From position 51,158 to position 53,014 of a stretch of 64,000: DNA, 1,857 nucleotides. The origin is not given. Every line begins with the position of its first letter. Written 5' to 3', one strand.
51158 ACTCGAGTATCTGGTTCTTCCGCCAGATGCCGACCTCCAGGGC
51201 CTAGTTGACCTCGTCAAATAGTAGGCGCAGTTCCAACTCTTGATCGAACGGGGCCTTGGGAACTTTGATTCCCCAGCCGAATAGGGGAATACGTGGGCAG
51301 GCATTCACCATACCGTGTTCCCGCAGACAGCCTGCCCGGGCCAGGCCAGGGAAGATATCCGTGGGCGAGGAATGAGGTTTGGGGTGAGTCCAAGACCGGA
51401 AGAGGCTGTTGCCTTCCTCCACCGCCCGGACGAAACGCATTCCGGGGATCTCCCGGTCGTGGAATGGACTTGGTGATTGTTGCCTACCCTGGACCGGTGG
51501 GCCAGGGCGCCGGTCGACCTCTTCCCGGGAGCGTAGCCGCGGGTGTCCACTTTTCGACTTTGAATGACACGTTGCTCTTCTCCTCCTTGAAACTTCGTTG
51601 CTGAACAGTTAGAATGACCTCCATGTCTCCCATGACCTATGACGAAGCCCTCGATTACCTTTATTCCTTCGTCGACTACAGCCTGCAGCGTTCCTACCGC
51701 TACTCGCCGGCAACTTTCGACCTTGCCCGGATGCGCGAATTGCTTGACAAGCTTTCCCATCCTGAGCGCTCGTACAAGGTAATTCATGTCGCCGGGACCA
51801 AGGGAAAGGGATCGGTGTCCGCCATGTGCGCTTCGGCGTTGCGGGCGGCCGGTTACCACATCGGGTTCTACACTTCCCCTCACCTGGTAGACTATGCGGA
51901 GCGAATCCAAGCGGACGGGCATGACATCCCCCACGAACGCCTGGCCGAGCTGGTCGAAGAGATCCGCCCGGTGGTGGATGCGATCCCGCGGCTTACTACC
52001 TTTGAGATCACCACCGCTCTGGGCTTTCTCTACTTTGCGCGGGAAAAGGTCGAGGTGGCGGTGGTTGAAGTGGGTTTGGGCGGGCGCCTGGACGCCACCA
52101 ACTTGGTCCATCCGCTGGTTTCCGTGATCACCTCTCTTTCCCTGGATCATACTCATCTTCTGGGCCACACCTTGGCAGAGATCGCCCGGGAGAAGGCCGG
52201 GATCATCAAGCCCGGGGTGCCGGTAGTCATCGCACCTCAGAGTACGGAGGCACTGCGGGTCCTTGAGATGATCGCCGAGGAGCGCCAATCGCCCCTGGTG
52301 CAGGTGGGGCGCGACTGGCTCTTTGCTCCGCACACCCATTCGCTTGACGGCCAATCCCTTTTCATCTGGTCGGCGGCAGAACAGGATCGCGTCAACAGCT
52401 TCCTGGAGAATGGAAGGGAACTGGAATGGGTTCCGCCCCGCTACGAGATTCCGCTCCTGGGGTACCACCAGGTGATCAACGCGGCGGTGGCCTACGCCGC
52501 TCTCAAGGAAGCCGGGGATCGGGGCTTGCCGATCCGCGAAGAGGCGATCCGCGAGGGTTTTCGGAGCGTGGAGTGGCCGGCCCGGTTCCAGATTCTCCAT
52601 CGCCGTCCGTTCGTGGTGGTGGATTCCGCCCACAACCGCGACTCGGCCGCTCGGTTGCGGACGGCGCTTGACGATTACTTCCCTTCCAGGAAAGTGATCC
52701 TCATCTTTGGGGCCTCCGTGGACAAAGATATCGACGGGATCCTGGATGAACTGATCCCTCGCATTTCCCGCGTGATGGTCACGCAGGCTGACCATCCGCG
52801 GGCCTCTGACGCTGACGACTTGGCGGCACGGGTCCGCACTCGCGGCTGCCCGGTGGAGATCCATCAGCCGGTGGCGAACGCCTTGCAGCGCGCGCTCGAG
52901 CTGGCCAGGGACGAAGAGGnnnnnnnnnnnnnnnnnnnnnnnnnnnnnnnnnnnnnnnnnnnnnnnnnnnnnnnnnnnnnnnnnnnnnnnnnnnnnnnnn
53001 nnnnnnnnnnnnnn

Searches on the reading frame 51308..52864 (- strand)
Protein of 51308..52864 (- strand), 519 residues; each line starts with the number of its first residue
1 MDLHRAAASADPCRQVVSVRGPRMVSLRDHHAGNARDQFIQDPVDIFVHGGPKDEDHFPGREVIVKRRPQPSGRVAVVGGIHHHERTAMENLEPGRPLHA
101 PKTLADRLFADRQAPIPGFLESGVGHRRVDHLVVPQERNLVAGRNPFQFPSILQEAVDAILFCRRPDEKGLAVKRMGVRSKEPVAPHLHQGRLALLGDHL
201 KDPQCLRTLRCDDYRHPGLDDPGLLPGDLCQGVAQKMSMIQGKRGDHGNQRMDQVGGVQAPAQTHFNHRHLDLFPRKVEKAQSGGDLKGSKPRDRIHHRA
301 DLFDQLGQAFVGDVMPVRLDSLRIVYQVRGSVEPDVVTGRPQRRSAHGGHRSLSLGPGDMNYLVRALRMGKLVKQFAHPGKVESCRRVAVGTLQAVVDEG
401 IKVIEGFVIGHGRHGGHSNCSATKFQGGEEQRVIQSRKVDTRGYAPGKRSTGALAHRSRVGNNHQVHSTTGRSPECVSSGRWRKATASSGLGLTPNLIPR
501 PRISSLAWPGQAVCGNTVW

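Call 76: find_encoding_contigs(protein=window:51308-52864:-, flank=10000, max_places=1)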
Protein window:51308-52864:- (519 aa): no gene with exactly this product is on record in the collection.
